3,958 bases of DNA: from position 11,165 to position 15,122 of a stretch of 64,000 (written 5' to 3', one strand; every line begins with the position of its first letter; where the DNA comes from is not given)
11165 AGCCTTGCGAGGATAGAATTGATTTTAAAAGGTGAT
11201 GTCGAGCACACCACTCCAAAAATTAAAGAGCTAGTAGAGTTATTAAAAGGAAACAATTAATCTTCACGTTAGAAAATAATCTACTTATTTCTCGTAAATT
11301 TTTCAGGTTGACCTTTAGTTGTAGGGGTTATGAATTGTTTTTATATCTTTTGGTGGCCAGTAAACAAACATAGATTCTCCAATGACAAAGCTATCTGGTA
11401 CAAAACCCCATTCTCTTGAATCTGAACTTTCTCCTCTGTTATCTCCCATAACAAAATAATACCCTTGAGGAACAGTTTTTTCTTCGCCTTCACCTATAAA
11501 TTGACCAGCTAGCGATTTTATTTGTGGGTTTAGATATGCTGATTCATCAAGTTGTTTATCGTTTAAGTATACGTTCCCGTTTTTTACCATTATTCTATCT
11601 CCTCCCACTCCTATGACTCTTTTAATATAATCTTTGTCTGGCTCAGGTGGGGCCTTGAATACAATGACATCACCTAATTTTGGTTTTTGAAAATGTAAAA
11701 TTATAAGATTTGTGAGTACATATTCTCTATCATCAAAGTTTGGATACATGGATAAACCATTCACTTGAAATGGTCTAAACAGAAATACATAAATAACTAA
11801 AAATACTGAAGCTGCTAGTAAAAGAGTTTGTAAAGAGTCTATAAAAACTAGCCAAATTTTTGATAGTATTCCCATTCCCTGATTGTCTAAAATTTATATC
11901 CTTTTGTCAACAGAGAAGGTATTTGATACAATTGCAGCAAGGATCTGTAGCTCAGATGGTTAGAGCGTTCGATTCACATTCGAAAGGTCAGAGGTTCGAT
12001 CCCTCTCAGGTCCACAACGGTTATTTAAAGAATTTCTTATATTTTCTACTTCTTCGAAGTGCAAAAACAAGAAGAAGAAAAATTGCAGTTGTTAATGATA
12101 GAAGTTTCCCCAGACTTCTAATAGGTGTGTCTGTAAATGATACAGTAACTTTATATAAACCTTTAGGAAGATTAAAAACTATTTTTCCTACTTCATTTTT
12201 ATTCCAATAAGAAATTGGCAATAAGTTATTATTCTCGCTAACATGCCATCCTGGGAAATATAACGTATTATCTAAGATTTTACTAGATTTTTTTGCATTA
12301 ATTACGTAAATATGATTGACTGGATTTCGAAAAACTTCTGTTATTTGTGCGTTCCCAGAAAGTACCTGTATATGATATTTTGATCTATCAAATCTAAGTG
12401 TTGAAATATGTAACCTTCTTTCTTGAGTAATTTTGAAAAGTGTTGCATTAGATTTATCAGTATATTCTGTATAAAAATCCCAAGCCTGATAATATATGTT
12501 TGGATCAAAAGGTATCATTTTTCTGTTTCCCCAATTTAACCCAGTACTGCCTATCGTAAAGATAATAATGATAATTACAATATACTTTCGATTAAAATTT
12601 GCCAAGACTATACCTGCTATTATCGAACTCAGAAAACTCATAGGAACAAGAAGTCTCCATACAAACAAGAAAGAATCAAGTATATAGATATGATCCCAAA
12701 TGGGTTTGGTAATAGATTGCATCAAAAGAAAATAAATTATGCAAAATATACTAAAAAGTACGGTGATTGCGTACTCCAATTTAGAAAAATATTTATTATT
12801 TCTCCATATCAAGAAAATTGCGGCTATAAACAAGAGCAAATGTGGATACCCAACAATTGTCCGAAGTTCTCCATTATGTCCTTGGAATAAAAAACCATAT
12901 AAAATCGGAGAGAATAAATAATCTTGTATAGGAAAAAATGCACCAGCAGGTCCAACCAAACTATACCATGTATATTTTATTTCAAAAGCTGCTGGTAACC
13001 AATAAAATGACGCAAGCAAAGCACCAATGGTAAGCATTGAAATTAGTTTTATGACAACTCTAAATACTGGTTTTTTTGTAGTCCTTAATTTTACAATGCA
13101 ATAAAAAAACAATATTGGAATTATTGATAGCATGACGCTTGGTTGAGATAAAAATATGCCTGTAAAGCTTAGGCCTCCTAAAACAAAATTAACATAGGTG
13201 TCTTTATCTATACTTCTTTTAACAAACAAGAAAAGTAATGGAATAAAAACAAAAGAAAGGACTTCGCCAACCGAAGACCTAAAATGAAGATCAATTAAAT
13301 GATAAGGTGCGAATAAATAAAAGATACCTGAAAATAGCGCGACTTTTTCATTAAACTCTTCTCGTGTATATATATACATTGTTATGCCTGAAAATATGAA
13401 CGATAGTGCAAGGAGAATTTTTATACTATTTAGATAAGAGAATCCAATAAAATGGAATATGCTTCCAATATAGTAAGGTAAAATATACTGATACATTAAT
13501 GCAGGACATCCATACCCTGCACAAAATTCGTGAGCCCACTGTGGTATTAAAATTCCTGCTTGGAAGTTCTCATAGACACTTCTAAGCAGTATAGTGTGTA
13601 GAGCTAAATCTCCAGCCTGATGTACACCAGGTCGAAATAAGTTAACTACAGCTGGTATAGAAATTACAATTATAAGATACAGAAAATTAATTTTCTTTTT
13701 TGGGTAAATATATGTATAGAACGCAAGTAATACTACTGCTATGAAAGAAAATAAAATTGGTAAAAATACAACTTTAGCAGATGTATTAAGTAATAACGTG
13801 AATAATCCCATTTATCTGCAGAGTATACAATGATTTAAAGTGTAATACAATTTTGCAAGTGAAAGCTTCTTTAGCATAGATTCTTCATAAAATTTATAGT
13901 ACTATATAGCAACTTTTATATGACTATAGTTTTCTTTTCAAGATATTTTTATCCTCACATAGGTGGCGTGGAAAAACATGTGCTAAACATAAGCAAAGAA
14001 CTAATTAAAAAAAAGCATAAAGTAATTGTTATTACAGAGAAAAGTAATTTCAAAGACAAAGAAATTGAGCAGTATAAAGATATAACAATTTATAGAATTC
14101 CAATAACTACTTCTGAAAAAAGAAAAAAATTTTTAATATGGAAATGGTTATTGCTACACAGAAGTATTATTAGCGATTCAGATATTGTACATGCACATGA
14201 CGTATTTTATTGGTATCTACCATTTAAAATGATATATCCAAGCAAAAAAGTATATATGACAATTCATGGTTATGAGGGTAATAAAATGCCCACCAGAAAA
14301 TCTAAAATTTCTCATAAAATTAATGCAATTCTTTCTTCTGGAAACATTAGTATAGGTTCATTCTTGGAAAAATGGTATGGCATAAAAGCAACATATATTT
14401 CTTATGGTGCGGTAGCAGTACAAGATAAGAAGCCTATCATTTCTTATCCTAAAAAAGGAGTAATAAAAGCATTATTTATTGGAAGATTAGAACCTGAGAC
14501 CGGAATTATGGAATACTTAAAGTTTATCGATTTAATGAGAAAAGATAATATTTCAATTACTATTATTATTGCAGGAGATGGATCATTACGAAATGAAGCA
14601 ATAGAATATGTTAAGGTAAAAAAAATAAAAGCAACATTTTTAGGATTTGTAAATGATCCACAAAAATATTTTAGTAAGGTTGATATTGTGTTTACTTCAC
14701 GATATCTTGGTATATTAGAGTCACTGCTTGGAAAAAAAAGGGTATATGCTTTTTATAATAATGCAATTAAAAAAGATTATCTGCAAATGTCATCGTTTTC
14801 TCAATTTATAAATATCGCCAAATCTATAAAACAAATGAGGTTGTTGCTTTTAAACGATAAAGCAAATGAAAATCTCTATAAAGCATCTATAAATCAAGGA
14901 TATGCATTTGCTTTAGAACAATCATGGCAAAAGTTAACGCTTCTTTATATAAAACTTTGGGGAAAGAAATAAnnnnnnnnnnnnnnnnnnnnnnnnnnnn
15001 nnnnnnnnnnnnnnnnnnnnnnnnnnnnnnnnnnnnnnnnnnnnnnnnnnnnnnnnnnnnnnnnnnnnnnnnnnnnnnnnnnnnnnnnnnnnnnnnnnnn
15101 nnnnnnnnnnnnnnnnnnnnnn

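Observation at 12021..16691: Two near-collinear paralogous GT-C-like membrane proteins flanking a GT4, sharing a loop motif with the YfhO-like protein at 23268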

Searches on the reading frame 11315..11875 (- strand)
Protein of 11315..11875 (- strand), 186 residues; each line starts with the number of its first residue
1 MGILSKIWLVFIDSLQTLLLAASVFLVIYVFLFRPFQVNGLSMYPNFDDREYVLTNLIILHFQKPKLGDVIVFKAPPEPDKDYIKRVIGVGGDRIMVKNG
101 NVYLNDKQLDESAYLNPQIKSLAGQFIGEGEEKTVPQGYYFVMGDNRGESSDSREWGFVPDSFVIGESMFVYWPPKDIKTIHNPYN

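Call 10: search_protein_families(library=pfam, proteins=[window:11315-11875:-], max_evalue=0.001)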
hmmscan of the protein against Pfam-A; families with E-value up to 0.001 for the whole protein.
window:11315-11875:- (186 aa): 1 family
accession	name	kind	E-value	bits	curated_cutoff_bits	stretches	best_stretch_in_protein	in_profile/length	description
PF10502.14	Peptidase_S26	-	3.3e-48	164.2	22.9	1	14-173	4-168/168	Signal peptidase, peptidase S26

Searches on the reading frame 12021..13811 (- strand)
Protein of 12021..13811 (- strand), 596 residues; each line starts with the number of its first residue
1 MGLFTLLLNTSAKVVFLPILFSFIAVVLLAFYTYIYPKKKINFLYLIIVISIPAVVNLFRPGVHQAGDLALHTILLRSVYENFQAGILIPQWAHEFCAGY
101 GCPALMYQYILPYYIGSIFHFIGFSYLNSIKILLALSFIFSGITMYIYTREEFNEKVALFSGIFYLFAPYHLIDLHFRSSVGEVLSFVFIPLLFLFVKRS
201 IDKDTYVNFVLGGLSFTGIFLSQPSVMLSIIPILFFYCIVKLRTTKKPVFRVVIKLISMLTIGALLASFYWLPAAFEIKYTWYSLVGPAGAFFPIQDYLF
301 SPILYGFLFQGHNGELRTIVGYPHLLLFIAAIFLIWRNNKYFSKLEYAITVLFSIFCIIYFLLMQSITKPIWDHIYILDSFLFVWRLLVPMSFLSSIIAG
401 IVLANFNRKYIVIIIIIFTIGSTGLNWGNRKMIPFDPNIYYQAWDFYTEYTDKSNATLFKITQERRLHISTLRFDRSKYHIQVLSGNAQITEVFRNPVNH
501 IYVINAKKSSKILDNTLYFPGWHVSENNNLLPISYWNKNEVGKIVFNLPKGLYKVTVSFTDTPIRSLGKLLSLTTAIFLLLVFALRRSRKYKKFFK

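Call 6: search_protein_families(library=pfam, proteins=[window:12021-13811:-], max_evalue=0.01)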
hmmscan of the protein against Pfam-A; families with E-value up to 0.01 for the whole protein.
window:12021-13811:- (596 aa): 3 families
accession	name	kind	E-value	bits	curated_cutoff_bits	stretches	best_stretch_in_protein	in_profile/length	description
PF10131.15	PTPS_related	-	5e-07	29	26.4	1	111-423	7-304/621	6-pyruvoyl-tetrahydropterin synthase related domain; membrane protein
PF13231.12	PMT_2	-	4.9e-06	27.3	26.1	1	112-260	6-152/160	Dolichyl-phosphate-mannose-protein mannosyltransferase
PF20176.3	DUF6541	-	5e-06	25.5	29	1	167-363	225-411/646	Family of unknown function (DUF6541)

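Call 13: search_protein_families(library=ncbifam, proteins=[window:12021-13811:-], max_evalue=0.01)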
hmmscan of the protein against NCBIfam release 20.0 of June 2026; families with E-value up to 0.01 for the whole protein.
window:12021-13811:- (596 aa): 0 families

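Call 15: find_homologous_proteins(query=window:12021-13811:-, max_evalue=0.00001)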
Query window:12021-13811:- (596 aa): 470 proteins with E <= 0.00001 among 8000 candidates; the best 120 are listed.
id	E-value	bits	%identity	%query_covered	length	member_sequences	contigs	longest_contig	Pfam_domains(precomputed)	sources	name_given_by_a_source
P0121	2.8e-160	553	46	99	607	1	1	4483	-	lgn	-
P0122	3.0e-157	543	46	99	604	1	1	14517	-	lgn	-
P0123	5.6e-155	536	43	97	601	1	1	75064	PF10131.16,PF20176.4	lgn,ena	-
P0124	3.5e-154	533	47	96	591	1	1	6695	PF10131.16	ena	-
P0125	4.7e-153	529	47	90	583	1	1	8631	PF10131.16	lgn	-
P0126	1.5e-152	528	47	96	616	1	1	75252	PF10131.16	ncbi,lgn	-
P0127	9.9e-152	525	46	95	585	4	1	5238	PF10131.16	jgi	jgi:hypothetical protein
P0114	8.9e-150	518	43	96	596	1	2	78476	PF10131.16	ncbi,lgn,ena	-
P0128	2.7e-149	517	45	96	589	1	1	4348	PF10131.16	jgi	jgi:hypothetical protein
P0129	3.2e-149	517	45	97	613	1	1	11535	-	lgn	-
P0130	6.6e-149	515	46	95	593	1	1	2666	PF10131.16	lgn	-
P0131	4.7e-147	509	41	97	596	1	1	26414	PF10131.16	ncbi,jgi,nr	ncbi:hypothetical protein C4577_02585 [Candidatus Parcubacteria bacterium]|nr:MAG: hypothetical prot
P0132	2.2e-146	507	45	95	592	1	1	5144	PF10131.16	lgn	-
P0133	8.2e-146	505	44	95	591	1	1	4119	PF10131.16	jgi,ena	-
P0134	1.1e-145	505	45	93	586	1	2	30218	PF10131.16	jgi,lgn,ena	-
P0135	1.1e-145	505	42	94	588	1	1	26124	PF10131.16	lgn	-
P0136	7.0e-145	502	45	91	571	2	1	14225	PF10131.16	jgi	-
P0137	2.9e-144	500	42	95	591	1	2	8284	PF10131.16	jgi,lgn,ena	-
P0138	4.4e-144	500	43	93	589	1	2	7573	PF10131.16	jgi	jgi:hypothetical protein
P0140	5.4e-144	499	43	93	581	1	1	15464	PF10131.16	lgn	-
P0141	1.3e-143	498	45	95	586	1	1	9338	PF10131.16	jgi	jgi:hypothetical protein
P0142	1.5e-143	498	43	93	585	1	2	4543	PF10131.16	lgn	-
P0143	3.2e-143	497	42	95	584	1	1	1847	PF10131.16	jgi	jgi:hypothetical protein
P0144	1.4e-142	495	42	96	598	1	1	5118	PF10131.16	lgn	-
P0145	3.4e-142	493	44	96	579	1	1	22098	PF10131.16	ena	-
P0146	1.2e-140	488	43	94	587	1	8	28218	PF10131.16,PF13231.13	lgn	-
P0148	4.0e-139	483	43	94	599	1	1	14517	PF10131.16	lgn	-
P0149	4.4e-139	483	41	95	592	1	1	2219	PF10131.16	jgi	jgi:hypothetical protein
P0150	1.7e-138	481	42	99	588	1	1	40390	PF10131.16,PF20176.4,PF13231.13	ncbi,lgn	-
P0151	1.9e-138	481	41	97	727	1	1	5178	PF10131.16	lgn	-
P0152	2.1e-138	481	42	96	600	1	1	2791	PF10131.16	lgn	-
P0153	2.2e-138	481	43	97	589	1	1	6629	PF10131.16,PF13231.13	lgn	-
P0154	2.6e-138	480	44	95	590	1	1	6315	PF10131.16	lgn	-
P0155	4.1e-138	480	42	95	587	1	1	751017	PF10131.16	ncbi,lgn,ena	-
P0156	9.6e-138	479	43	95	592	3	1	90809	PF10131.16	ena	-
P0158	4.5e-137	476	42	93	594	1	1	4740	PF10131.16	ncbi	-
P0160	4.7e-135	470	42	97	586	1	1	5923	PF10131.16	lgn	-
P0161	5.2e-135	470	41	97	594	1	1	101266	PF10131.16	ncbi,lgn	-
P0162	1.2e-134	468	42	87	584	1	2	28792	PF10131.16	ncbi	-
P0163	2.5e-133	464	41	93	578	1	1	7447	PF10131.16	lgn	-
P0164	9.6e-133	462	41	99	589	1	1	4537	PF10131.16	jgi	jgi:4-amino-4-deoxy-L-arabinose transferase-like glycosyltransferase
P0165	1.3e-132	462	39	94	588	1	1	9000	PF10131.16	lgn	-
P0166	5.2e-132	460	41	96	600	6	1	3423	PF10131.16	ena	-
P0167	1.5e-131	458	43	92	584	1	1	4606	PF10131.16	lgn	-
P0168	1.9e-131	458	41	93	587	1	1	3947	PF10131.16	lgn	-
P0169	2.0e-131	458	40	90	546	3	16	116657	PF10131.16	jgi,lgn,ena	-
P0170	3.3e-130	454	39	94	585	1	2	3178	PF10131.16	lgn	-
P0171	3.3e-130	454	41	94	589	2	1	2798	PF10131.16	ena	-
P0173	9.2e-130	452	41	96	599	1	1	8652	PF10131.16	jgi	jgi:hypothetical protein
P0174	2.3e-129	451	41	97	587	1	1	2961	PF10131.16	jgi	jgi:uncharacterized membrane protein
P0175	7.3e-128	446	40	97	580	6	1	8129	PF10131.16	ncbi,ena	-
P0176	1.5e-127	445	42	95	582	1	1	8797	PF10131.16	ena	-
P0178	2.2e-127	444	42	95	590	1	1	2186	PF10131.16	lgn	-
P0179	1.6e-125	438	39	93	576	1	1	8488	PF10131.16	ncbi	-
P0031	1.7e-124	435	44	94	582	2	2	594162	PF10131.16,PF13231.13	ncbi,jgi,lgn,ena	-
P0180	3.7e-123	430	41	96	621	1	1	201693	PF10131.16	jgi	-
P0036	4.2e-123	430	41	96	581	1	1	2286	PF10131.16,PF09586.17,PF13231.13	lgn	-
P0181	5.0e-123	430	39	97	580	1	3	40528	PF10131.16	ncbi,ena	-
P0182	5.8e-123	430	42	94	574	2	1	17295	PF10131.16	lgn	-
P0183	3.4e-122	427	42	91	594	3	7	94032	PF10131.16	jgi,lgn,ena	-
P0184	1.9e-121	425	40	98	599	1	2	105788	PF10131.16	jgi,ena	-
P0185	5.1e-121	423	40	98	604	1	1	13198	PF10131.16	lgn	-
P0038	1.0e-120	422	41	92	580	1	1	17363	PF10131.16,PF13231.13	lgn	-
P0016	1.5e-120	422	39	98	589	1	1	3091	PF10131.16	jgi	jgi:uncharacterized membrane protein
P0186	3.4e-120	421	41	93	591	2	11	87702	PF10131.16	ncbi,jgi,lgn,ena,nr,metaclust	ncbi:MAG: hypothetical protein A2857_03340 [Candidatus Levybacteria bacterium RIFCSPHIGHO2_01_FULL_3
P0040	5.3e-120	420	41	94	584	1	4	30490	PF10131.16,PF13231.13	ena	-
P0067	1.6e-119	418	41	97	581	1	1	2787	PF10131.16,PF09586.17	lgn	-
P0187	2.5e-119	418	39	93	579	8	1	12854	PF10131.16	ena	-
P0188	2.5e-119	418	39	97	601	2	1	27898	PF10131.16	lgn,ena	-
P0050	3.1e-119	417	41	96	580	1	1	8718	PF10131.16,PF13231.13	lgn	-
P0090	3.6e-119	417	40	93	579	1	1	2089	PF10131.16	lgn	-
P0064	2.2e-118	415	39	96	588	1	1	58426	PF10131.16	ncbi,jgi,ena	-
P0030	3.6e-118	414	41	91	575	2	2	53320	PF10131.16,PF13231.13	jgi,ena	-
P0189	4.1e-118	414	39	93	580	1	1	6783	PF10131.16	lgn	-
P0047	9.0e-118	413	39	97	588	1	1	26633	PF10131.16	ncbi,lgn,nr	ncbi:MAG: 6-pyruvoyl-tetrahydropterin synthase-related protein [Candidatus Levybacteria bacterium]|n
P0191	4.3e-117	410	37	98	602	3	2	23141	PF10131.16,PF20176.4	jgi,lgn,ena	-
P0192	4.7e-117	410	38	95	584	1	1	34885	PF10131.16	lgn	-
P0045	6.8e-117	410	38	98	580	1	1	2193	PF10131.16,PF13231.13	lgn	-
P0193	9.1e-117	409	38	96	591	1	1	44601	PF10131.16,PF13231.13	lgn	-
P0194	1.8e-116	408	41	96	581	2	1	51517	PF10131.16,PF13231.13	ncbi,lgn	-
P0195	3.2e-116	408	39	95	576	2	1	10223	PF10131.16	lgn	-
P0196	3.6e-116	407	37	97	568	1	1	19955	PF10131.16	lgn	-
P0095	4.2e-116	407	39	94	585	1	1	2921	PF10131.16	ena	-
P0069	5.0e-116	407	41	90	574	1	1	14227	PF10131.16,PF13231.13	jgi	jgi:hypothetical protein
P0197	7.6e-116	406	39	96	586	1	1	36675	PF10131.16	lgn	-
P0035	1.4e-115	405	40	95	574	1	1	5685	PF10131.16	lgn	-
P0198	2.5e-115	405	39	94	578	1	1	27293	PF10131.16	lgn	-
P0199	3.4e-115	404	39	93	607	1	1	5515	PF10131.16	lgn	-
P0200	4.5e-115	404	38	97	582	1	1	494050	PF10131.16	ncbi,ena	-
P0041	4.5e-115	404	40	89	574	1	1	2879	PF10131.16,PF13231.13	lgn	-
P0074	6.1e-115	403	43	92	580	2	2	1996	PF10131.16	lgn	-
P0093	1.1e-114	402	40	93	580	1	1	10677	PF10131.16,PF13231.13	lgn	-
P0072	1.3e-114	402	40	94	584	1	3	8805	PF10131.16,PF13231.13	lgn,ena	-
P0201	1.3e-114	402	38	98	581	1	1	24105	PF10131.16,PF13231.13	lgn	-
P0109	1.5e-114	402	39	93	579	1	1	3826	PF10131.16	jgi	jgi:hypothetical protein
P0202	1.7e-114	402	39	98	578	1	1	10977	PF10131.16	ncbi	-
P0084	1.8e-114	402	38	95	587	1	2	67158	PF10131.16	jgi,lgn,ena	-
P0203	2.0e-114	402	39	94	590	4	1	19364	PF10131.16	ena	-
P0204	2.2e-114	401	38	97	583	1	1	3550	PF10131.16,PF20176.4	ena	-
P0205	3.1e-114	401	39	96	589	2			PF10131.16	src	-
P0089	4.4e-114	400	41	93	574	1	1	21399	PF10131.16,PF13231.13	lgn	-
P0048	4.6e-114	400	39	98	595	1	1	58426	PF10131.16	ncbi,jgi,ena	-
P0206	5.3e-114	400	38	97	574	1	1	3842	PF10131.16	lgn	-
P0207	5.8e-114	400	38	97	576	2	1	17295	PF10131.16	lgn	-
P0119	7.4e-114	400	42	90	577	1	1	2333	PF10131.16,PF09586.17,PF13231.13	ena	-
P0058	8.8e-114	399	40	92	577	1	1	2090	PF10131.16,PF13231.13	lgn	-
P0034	9.4e-114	399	39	96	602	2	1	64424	PF10131.16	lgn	-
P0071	9.7e-114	399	40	97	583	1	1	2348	PF10131.16,PF13231.13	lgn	-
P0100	1.1e-113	399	42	92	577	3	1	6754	PF10131.16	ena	-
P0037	1.3e-113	399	38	94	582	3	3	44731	PF10131.16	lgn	-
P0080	1.3e-113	399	37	97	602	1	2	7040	PF10131.16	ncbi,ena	-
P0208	1.8e-113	398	40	94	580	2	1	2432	PF10131.16,PF13231.13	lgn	-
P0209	2.2e-113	398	41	84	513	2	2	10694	PF10131.16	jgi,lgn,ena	-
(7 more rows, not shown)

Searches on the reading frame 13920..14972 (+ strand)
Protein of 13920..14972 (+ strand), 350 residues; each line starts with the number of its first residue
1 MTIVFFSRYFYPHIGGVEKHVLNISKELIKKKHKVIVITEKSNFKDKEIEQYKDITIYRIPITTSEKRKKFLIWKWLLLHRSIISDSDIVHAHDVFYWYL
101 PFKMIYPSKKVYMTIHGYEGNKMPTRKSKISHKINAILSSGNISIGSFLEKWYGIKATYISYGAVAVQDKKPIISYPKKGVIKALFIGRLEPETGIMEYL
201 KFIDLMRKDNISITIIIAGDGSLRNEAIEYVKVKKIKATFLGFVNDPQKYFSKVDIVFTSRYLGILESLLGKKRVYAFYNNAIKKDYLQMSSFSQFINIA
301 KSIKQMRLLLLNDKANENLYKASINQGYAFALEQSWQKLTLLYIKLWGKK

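Call 6: search_protein_families(library=pfam, proteins=[window:13920-14972:+], max_evalue=0.01)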
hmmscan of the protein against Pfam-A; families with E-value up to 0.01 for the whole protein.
window:13920-14972:+ (350 aa): 4 families
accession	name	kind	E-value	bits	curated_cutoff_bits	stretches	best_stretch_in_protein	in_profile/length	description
PF13439.12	Glyco_transf_4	-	2.9e-13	50.6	28.5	1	14-132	1-120/170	Glycosyltransferase Family 4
PF13692.12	Glyco_trans_1_4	-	1.7e-08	35.2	27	1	184-259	4-83/142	Glycosyl transferases group 1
PF00534.26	Glycos_transf_1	-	8.2e-08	32.4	26.4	1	178-262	12-101/172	Glycosyl transferases group 1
PF13477.12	Glyco_trans_4_2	-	0.0012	19.4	23.4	1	18-123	10-114/139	Glycosyl transferase 4-like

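Call 13: search_protein_families(library=ncbifam, proteins=[window:13920-14972:+], max_evalue=0.01)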
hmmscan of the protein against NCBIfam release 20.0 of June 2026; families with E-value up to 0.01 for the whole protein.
window:13920-14972:+ (350 aa): 5 families
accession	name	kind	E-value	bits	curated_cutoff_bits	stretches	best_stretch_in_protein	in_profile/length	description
NF050056.1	ProtGlycPglH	equivalog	2.3e-08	33.5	600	1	184-270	182-269/354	GalNAc-alpha-(1->4)-GalNAc-alpha-(1->3)-diNAcBac-PP-undecaprenol alpha-1,4-N-acetyl-D-galactosaminyltransferase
NF041010.1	glycosy_Agl16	equivalog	5.9e-05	22.1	575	1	3-250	3-248/352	glycosylation protein Agl16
TIGR03088.1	stp2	hypoth_equivalog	0.00025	20.2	409.05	0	13-95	12-90/374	TIGR03088 family PEP-CTERM/XrtA system glycosyltransferase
TIGR04157.1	glyco_rSAM_CFB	subfamily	0.0013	17.8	400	0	185-248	231-293/406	TIGR04157 family glycosyltransferase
NF049988.1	MGlcDAGSynMgs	equivalog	0.0065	15.9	400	1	1-96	1-96/398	alpha-monoglucosyldiacylglycerol synthase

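Call 59: search_solved_structures(query=A4, max_evalue=0.001)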
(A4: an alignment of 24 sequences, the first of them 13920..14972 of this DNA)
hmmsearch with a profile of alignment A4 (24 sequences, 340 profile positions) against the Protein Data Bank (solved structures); distinct sequences matched with E-value up to 0.001: 10.
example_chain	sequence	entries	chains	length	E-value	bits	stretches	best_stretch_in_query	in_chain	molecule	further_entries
6eji_A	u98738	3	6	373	8.8e-10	41.4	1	14-336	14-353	WlaC protein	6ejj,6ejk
4n9w_A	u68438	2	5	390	8.9e-08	34.8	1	1-267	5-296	GDP-mannose-dependent alpha-(1-2)-phosphatidylinositol mannosyltransferase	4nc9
2gej_A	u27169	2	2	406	1e-07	34.6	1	1-267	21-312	PHOSPHATIDYLINOSITOL MANNOSYLTRANSFERASE (PimA)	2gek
7ec7_A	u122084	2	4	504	1.8e-06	30.5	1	172-323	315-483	Glycosyl transferase, group 1 family protein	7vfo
7ec1_A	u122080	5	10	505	1.9e-06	30.4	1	172-323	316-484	Glycosyl transferase, group 1 family protein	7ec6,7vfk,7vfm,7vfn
7ec3_A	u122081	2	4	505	1.9e-06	30.4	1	172-323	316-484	Glycosyl transferase, group 1 family protein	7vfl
3l01_A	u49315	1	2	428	8.5e-05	25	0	176-220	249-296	GlgA glycogen synthase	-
3fro_A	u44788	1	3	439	8.7e-05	24.9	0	176-220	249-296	GlgA glycogen synthase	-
2bis_A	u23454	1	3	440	8.8e-05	24.9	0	176-220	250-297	GLGA GLYCOGEN SYNTHASE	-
2r60_A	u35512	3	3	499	0.00014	24.2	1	11-82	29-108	Glycosyl transferase, group 1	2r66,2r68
